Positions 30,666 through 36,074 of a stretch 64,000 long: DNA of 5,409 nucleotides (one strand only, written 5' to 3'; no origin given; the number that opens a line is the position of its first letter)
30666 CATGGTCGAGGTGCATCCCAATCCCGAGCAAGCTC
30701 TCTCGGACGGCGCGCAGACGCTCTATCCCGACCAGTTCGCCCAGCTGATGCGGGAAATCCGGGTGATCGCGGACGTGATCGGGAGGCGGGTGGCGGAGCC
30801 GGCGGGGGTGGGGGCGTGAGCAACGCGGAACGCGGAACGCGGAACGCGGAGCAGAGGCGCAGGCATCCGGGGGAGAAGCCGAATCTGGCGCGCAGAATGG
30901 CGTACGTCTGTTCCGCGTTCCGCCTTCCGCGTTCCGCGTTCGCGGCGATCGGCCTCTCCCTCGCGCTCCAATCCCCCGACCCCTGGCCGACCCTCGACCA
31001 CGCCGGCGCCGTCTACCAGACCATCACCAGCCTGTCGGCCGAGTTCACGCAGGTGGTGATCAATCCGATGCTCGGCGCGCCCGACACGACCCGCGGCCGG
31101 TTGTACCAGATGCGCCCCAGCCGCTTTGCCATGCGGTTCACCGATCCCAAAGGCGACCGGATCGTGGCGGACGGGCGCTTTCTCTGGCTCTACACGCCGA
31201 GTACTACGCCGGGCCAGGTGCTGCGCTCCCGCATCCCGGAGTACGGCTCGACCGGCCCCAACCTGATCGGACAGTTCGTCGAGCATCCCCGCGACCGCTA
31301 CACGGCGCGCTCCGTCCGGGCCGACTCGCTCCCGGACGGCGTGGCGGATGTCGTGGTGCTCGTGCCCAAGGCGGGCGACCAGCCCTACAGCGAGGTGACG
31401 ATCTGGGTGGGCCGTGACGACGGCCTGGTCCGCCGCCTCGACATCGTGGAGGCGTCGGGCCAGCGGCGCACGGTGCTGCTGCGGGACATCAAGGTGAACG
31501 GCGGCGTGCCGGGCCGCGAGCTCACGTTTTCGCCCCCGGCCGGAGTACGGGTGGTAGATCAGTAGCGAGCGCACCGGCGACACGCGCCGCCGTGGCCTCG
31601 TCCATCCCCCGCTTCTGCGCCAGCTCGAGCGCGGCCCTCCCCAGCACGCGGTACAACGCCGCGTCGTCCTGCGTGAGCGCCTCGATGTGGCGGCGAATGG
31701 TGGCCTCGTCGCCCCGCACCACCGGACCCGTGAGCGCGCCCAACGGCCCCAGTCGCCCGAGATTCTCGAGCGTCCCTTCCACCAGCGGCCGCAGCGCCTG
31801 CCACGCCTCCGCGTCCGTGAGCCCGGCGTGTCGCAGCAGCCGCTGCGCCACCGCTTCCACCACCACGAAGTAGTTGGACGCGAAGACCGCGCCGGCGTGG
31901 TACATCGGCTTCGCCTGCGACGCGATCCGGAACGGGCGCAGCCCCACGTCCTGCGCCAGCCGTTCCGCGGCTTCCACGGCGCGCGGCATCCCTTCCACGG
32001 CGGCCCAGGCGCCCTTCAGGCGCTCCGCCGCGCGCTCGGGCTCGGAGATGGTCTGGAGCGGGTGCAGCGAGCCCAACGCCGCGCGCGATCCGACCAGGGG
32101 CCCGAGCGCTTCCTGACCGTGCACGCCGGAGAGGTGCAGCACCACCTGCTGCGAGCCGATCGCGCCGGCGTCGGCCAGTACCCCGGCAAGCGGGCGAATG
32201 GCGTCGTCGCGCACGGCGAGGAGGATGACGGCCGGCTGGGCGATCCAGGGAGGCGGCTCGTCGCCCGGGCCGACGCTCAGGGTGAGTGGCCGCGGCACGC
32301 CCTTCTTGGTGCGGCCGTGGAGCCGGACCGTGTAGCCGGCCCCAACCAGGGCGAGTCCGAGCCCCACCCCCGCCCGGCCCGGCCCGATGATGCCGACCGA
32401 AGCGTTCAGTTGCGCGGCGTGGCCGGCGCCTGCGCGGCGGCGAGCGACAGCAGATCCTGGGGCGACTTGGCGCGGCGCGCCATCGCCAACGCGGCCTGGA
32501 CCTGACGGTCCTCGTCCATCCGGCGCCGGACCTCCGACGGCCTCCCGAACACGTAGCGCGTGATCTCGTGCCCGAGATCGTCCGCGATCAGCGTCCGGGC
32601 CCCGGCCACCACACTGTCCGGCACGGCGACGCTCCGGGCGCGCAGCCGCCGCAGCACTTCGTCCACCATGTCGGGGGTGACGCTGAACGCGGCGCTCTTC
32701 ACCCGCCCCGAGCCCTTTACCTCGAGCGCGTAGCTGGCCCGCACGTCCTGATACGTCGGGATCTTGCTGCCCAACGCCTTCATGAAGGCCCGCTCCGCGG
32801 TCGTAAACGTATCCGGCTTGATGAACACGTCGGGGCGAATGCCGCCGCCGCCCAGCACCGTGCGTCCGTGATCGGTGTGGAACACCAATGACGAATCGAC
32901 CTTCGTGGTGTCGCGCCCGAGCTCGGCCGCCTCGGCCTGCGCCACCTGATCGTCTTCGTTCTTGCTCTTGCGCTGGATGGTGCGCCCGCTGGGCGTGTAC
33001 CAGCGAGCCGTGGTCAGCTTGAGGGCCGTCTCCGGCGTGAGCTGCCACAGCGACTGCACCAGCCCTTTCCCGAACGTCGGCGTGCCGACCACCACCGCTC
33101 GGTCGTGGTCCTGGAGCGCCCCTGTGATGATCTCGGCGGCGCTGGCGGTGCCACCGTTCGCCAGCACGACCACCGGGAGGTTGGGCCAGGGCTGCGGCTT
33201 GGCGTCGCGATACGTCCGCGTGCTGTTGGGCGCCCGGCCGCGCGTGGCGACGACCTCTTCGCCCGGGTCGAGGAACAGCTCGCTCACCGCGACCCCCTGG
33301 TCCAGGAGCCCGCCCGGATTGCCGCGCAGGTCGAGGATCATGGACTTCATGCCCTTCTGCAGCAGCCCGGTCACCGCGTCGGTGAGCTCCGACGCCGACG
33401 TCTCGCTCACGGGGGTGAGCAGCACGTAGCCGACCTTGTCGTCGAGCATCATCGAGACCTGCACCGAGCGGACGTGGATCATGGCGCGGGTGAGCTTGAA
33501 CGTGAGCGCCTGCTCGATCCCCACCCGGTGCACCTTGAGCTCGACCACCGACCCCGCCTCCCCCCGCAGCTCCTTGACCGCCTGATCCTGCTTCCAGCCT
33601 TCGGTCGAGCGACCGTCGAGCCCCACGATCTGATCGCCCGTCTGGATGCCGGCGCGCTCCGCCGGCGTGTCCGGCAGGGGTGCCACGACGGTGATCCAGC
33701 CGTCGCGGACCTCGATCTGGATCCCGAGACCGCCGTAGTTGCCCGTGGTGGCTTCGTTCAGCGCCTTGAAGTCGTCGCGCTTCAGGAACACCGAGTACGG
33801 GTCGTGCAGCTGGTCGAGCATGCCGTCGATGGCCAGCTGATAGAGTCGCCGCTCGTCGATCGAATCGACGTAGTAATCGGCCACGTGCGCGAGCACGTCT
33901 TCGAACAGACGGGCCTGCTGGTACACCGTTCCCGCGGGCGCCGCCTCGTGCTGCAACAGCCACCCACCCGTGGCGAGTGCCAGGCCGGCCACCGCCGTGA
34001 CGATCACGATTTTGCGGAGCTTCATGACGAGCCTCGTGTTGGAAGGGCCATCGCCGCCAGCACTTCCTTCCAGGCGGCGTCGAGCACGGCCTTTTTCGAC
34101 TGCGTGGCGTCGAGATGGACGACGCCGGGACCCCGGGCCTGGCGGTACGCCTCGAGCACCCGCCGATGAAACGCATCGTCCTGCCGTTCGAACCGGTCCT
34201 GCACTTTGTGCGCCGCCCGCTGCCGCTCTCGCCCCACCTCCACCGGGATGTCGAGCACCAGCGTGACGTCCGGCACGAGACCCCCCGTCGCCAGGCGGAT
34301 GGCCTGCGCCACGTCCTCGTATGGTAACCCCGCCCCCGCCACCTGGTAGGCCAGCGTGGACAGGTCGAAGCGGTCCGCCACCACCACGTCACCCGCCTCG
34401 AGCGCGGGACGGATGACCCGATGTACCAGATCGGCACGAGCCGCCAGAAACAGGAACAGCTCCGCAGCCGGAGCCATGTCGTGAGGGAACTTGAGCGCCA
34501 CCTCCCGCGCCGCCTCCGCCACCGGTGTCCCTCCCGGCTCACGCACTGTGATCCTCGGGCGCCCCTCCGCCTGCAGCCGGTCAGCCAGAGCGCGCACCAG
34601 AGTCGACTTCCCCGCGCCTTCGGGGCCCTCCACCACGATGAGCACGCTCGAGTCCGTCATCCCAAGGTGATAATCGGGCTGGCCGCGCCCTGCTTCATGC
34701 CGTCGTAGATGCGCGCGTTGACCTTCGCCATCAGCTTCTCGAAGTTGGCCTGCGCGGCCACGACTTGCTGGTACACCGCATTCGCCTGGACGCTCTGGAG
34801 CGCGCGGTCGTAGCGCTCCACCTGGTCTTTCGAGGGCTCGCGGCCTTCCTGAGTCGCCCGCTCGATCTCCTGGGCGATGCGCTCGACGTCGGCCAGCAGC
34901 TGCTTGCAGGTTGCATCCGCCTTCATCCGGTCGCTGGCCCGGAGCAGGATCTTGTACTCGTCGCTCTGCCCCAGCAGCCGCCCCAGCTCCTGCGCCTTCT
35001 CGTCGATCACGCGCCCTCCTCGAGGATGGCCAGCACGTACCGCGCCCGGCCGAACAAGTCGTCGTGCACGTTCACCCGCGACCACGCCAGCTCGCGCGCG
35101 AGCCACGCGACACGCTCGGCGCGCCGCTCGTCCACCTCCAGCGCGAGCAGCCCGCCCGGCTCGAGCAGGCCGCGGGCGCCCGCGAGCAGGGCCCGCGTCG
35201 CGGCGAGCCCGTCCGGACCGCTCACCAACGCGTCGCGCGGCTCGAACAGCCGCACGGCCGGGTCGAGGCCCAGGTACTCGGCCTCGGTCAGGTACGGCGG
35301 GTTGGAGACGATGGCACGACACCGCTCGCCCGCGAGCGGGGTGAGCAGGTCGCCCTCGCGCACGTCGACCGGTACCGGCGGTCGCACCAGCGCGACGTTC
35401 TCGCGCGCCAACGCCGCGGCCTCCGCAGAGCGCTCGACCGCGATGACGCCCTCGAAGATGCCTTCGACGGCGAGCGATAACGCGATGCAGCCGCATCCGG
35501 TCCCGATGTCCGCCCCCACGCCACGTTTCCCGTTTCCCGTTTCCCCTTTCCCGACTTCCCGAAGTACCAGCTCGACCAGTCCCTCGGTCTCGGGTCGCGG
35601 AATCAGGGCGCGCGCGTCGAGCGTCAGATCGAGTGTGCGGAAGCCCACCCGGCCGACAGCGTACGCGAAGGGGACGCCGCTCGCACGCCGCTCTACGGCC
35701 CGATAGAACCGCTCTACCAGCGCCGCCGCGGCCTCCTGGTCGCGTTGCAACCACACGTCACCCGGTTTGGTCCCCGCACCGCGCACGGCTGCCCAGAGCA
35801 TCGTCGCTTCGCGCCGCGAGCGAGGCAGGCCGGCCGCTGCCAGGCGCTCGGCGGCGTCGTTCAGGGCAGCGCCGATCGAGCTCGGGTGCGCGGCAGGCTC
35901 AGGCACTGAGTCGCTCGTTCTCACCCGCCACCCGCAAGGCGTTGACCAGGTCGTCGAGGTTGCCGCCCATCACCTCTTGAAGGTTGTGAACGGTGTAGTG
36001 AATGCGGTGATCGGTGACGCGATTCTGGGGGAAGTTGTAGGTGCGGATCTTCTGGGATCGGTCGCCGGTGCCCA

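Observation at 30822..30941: About 120-bp palindromic element with arms built from (AACGCGG)4 heptamers, copy A, apparently donating the start and N-terminus of the LolA-like gene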

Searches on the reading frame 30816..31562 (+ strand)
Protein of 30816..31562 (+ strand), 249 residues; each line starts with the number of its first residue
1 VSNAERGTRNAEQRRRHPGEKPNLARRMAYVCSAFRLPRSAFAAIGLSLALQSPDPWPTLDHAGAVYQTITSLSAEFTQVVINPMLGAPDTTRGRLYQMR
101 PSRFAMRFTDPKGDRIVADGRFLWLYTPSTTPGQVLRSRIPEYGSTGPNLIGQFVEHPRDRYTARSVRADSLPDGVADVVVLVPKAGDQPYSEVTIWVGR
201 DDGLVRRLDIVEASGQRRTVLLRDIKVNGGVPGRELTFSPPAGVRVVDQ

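Call 22: find_homologous_proteins(query=window:30816-31562:+, max_evalue=0.00001)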
Query window:30816-31562:+ (249 aa): 2223 proteins with E <= 0.00001 among 3574 candidates; the best 120 are listed.
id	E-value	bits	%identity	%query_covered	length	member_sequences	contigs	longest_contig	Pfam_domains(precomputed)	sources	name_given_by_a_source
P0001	1.0e-161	554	99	100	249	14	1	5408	PF03548.23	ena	-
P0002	1.2e-134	465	88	100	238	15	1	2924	PF03548.23,PF17131.12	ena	-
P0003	1.6e-134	465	88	99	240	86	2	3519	PF03548.23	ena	-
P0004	2.6e-130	451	88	93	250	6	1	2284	PF03548.23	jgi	jgi:outer membrane lipoprotein carrier protein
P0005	4.0e-130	450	84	100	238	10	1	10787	PF03548.23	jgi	jgi:outer membrane lipoprotein carrier protein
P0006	1.8e-129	448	83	100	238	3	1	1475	PF03548.23,PF17131.12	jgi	jgi:outer membrane lipoprotein carrier protein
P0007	5.7e-129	447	92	87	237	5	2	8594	PF03548.23,PF17131.12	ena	-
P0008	4.2e-128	444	84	100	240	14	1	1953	PF03548.23,PF17131.12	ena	-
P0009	5.7e-128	443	84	99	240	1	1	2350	PF03548.23,PF17131.12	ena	-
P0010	6.4e-128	443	90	87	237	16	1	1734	PF03548.23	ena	-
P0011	1.0e-127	443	92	87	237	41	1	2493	PF03548.23,PF17131.12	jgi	-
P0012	4.1e-126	437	88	91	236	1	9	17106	PF03548.23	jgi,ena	-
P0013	8.5e-126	436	81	98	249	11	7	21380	PF03548.23,PF17131.12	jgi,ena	-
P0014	3.6e-125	434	83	97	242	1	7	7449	PF03548.23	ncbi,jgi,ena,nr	ncbi:MAG: outer membrane lipoprotein carrier protein LolA [Gemmatimonadetes bacterium]|nr:MAG: outer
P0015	5.1e-125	434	84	97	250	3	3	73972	PF03548.23,PF17131.12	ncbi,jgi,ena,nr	ncbi:MAG: outer membrane lipoprotein carrier protein LolA [Gemmatimonadetes bacterium]|nr:MAG: outer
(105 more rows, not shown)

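Call 48: search_protein_families(library=pfam, proteins=[window:30816-31562:+], max_evalue=0.00001)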
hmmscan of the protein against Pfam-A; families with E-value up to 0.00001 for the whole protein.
window:30816-31562:+ (249 aa): 1 family
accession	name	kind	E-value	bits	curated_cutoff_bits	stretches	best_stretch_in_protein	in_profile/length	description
PF03548.22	LolA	-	1.9e-21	77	23.6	1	69-231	2-157/165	Outer membrane lipoprotein carrier protein LolA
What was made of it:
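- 30816..31565 (+): lolA (long form, 249 aa; short form from ATG 30897 is 222 aa). Pfam LolA 1.9e-21, residues 69-231 of the long form (call 48); 2223 homologs (call 22)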

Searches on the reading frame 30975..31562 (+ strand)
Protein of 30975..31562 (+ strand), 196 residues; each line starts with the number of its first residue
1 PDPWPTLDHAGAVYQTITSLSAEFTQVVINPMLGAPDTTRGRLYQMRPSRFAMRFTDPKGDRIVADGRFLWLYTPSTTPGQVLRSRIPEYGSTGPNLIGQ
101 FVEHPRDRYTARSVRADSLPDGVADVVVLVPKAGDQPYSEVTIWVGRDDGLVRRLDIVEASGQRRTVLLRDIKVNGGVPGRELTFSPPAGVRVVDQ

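Call 25: find_related_loci(query=window:30975-31562:+, collection=metagenome_contigs, flank=4000)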
Query window:30975-31562:+ (196 aa) in metagenome_contigs; peptide patterns used: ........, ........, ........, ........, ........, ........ (x = any residue, [..] = any of these).
599 stretches matched a pattern (row limit reached: there are more); 458 encode a relative of the query (tblastn E <= 1e-3); the best 80 are kept; 80 distinct loci.
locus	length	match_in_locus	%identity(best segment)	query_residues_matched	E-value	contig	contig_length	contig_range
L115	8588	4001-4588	100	1-196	7e-130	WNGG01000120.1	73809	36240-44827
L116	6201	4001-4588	99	1-196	7e-129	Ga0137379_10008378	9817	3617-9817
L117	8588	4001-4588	98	1-196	5e-127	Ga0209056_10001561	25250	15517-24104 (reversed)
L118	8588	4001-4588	95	1-196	6e-124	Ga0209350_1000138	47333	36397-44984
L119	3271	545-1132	95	1-196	6e-127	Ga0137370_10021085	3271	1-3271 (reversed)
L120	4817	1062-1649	93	1-196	1e-123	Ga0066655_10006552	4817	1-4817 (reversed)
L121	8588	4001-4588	93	1-196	7e-123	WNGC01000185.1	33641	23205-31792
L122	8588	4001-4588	93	1-196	1e-122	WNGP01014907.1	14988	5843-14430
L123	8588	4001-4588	95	1-196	2e-122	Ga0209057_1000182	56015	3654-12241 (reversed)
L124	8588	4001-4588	95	1-196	2e-122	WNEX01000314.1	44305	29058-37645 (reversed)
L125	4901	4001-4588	95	1-196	1e-122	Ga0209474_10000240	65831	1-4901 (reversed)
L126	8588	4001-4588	92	1-196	6e-122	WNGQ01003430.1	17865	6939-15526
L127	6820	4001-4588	93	1-196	3e-120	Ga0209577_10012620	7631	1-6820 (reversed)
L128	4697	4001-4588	93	1-196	2e-120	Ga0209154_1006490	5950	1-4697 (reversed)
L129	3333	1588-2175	93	1-196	4e-123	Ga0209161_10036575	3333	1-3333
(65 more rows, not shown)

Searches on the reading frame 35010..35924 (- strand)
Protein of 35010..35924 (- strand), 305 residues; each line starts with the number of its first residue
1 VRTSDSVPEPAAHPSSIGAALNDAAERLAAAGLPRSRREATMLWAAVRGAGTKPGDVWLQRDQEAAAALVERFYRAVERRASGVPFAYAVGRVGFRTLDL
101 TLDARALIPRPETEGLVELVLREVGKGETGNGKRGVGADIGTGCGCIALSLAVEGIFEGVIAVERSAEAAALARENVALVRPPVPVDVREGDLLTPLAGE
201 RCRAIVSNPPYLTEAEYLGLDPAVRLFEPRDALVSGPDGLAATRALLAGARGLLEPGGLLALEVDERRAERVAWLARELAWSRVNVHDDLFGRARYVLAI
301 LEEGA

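Call 48: search_protein_families(library=pfam, proteins=[window:35010-35924:-], max_evalue=0.00001)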
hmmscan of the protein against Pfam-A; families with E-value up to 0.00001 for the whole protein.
window:35010-35924:- (305 aa): 2 families
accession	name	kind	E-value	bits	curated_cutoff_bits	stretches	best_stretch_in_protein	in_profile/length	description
PF17827.6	PrmC_N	-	1.7e-11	44.9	23.4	1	20-91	2-71/71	PrmC N-terminal domain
PF05175.20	MTS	-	4.1e-10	40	23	1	134-214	32-111/170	Methyltransferase small domain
